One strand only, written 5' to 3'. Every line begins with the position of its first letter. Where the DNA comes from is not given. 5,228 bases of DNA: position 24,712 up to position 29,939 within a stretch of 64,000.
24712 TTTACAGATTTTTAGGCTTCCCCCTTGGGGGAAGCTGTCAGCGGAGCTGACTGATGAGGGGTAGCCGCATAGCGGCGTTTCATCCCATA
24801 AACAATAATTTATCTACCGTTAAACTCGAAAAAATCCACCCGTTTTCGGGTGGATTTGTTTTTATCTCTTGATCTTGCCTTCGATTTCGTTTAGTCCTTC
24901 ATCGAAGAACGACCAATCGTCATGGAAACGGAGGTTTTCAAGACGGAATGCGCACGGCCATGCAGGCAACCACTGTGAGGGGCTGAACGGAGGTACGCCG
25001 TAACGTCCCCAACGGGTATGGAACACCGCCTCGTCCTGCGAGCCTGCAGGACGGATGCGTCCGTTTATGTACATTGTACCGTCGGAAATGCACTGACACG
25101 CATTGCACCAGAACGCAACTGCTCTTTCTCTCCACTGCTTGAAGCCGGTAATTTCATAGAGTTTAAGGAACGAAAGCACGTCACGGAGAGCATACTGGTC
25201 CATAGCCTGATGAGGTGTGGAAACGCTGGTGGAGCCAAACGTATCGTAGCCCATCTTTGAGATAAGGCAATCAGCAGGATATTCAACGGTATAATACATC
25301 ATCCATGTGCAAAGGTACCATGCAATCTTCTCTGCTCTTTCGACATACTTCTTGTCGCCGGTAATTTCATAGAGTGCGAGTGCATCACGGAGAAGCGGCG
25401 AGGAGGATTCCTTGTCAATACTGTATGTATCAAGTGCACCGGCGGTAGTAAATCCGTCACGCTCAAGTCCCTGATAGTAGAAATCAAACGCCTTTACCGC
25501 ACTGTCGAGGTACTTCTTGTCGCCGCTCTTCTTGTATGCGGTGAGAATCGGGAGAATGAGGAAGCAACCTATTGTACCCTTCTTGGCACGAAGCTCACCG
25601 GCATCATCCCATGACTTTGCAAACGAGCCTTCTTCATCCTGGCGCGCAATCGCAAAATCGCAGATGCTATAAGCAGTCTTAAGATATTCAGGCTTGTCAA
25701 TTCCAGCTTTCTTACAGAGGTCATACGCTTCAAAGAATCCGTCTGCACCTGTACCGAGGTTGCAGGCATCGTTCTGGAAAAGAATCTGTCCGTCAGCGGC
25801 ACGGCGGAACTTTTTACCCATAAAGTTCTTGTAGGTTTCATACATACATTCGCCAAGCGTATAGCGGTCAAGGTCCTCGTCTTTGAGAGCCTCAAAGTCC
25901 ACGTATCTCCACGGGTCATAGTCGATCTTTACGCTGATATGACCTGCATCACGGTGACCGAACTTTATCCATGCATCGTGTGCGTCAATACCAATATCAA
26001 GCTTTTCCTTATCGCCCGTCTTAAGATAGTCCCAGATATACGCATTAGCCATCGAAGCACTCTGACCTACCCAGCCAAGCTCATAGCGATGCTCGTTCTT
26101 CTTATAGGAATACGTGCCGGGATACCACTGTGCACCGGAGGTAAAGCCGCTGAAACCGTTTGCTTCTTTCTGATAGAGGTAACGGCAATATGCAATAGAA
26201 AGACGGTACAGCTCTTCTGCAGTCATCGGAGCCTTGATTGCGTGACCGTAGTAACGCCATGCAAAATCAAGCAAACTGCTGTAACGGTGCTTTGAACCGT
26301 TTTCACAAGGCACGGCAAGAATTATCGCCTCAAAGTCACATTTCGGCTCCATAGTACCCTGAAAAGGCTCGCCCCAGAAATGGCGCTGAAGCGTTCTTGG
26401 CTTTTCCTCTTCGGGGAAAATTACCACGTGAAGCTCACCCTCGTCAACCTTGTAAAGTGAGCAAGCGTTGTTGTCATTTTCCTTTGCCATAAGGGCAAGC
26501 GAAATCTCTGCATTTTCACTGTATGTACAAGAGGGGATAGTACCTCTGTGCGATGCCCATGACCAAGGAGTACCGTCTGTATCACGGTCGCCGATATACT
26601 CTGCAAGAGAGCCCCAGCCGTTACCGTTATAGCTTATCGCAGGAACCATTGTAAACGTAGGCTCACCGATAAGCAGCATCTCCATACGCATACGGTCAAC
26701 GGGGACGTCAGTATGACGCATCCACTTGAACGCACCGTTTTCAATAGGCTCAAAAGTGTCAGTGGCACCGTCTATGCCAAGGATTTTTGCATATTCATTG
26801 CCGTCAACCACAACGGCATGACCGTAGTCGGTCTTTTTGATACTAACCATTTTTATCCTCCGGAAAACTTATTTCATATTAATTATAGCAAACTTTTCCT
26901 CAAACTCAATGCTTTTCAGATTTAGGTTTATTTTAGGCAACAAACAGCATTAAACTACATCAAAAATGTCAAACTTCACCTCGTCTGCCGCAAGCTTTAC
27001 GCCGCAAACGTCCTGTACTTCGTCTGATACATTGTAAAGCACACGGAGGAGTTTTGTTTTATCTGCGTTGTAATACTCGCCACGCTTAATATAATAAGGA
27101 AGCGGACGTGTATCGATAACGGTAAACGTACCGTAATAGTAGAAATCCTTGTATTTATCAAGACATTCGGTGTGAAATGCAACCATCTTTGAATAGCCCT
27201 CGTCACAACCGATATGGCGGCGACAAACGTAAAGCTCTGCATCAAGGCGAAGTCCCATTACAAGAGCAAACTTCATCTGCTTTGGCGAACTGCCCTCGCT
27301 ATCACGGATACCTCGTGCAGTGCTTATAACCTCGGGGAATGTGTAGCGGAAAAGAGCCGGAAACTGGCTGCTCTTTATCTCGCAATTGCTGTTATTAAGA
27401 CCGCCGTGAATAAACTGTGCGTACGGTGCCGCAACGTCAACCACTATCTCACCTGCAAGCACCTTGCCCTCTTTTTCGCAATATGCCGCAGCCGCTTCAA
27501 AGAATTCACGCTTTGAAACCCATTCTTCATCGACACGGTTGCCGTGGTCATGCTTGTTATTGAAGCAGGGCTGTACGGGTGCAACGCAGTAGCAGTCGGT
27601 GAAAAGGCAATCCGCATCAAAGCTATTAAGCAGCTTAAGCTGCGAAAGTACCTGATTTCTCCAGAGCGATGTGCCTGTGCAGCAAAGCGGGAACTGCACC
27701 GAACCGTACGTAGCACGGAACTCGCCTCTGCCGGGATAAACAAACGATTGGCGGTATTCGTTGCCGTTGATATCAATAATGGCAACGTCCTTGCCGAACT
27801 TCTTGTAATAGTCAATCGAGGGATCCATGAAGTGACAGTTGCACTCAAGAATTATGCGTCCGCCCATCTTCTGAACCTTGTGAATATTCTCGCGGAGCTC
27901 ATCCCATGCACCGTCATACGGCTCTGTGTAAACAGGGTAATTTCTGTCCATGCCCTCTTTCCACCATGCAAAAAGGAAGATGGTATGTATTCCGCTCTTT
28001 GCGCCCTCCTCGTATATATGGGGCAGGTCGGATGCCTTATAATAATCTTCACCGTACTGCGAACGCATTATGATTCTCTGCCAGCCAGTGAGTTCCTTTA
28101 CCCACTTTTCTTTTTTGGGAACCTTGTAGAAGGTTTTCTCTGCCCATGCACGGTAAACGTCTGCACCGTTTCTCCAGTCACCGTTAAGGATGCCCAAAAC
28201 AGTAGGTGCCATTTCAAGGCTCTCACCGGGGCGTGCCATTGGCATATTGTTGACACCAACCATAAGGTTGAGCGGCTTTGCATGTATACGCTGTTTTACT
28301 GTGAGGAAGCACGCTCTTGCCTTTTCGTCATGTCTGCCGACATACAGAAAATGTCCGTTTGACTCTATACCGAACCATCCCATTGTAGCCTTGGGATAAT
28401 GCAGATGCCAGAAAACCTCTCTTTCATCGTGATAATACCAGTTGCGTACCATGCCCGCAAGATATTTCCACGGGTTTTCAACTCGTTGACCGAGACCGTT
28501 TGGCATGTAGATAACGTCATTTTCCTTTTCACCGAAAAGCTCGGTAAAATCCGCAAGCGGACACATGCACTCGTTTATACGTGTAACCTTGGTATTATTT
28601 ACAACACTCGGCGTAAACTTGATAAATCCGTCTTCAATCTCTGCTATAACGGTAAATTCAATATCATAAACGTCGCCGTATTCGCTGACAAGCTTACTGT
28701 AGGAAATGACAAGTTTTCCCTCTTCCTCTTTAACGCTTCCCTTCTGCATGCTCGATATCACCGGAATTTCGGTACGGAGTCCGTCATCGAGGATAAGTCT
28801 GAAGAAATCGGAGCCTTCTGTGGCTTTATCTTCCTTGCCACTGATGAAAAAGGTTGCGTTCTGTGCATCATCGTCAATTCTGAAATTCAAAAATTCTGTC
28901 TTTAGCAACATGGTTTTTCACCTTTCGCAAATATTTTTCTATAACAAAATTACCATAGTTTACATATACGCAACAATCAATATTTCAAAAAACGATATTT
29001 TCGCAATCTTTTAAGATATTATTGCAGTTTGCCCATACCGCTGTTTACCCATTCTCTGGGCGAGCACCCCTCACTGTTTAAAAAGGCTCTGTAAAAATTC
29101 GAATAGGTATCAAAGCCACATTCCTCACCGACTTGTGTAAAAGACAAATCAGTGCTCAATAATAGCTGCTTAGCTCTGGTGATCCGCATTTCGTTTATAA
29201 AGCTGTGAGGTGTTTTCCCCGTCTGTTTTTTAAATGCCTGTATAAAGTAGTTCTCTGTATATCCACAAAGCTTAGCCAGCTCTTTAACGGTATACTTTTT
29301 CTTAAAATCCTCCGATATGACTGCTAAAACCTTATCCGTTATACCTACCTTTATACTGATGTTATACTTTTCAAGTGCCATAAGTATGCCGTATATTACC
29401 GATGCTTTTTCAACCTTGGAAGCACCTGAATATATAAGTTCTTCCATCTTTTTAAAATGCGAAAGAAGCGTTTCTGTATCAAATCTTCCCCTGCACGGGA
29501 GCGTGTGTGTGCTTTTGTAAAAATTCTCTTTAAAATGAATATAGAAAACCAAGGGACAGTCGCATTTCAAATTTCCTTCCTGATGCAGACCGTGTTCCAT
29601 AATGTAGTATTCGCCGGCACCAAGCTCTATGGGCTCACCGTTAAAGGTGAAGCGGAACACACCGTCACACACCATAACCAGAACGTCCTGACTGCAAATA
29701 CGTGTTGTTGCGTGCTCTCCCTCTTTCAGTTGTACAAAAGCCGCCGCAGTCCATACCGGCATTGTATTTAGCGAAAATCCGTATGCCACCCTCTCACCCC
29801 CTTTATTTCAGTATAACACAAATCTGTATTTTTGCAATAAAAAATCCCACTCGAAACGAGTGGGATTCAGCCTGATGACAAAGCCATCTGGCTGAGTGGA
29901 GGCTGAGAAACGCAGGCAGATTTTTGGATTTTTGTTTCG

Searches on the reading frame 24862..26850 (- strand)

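Call 48: search_protein_families(library=pfam, proteins=[window:24862-26850:-], max_evalue=0.00001)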
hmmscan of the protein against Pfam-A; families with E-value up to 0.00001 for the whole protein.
window:24862-26850:- (662 aa): 0 families

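Call 51: search_protein_families(library=pfam, proteins=[window:24862-26850:-], max_evalue=0.001)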
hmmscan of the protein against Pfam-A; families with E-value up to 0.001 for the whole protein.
window:24862-26850:- (662 aa): 4 families
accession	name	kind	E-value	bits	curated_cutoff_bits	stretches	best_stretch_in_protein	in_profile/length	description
PF07944.18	Beta-AFase-like_GH127_cat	-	6.3e-05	22.6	24.9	1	431-597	130-267/376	Beta-L-arabinofuranosidase, GH127 catalytic domain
PF03663.20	Glyco_hydro_76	-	6.6e-05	23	25.9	0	385-528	109-267/366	Glycosyl hydrolase family 76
PF06662.19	C5-epim_C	-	9.5e-05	22.4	23.3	0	435-469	38-72/188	D-glucuronyl C5-epimerase C-terminus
PF07221.17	GlcNAc_2-epim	-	0.0003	20.6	23.4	0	402-514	56-173/347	N-acylglucosamine 2-epimerase (GlcNAc 2-epimerase)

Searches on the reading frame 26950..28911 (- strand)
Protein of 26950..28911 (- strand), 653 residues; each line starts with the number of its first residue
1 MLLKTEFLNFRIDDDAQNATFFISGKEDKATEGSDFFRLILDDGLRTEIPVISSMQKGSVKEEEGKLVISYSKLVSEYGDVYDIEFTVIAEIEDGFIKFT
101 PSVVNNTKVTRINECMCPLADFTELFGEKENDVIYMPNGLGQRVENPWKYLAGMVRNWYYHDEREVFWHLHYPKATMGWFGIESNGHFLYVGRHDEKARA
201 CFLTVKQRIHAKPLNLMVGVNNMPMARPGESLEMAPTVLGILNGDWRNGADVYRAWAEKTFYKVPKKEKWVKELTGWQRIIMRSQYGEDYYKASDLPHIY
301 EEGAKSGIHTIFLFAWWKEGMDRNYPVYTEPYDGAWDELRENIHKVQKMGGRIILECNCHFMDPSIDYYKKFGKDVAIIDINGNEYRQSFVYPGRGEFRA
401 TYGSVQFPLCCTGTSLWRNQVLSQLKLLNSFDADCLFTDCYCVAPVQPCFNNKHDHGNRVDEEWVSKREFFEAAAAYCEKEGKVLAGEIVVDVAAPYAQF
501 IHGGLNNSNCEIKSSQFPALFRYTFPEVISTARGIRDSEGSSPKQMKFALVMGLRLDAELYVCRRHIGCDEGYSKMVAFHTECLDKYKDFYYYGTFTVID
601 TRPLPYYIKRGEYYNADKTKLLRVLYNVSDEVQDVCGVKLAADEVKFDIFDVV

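Call 48: search_protein_families(library=pfam, proteins=[window:26950-28911:-], max_evalue=0.00001)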
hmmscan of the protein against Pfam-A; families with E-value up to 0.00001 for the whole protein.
window:26950-28911:- (653 aa): 1 family
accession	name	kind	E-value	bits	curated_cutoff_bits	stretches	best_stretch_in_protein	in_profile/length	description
PF19773.5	DUF6259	-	2.4e-23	83.2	28.7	1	237-493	7-255/300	Domain of unknown function (DUF6259)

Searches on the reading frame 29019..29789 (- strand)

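Call 48: search_protein_families(library=pfam, proteins=[window:29019-29789:-], max_evalue=0.00001)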
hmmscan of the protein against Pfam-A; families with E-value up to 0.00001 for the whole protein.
window:29019-29789:- (256 aa): 2 families
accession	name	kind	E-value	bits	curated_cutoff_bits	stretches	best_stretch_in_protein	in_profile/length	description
PF12833.13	HTH_18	-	2.4e-21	76.2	33.6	1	171-248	1-78/80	Helix-turn-helix domain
PF00165.29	HTH_AraC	-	6.8e-18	64.8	26.6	1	158-199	1-42/42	Bacterial regulatory helix-turn-helix proteins, AraC family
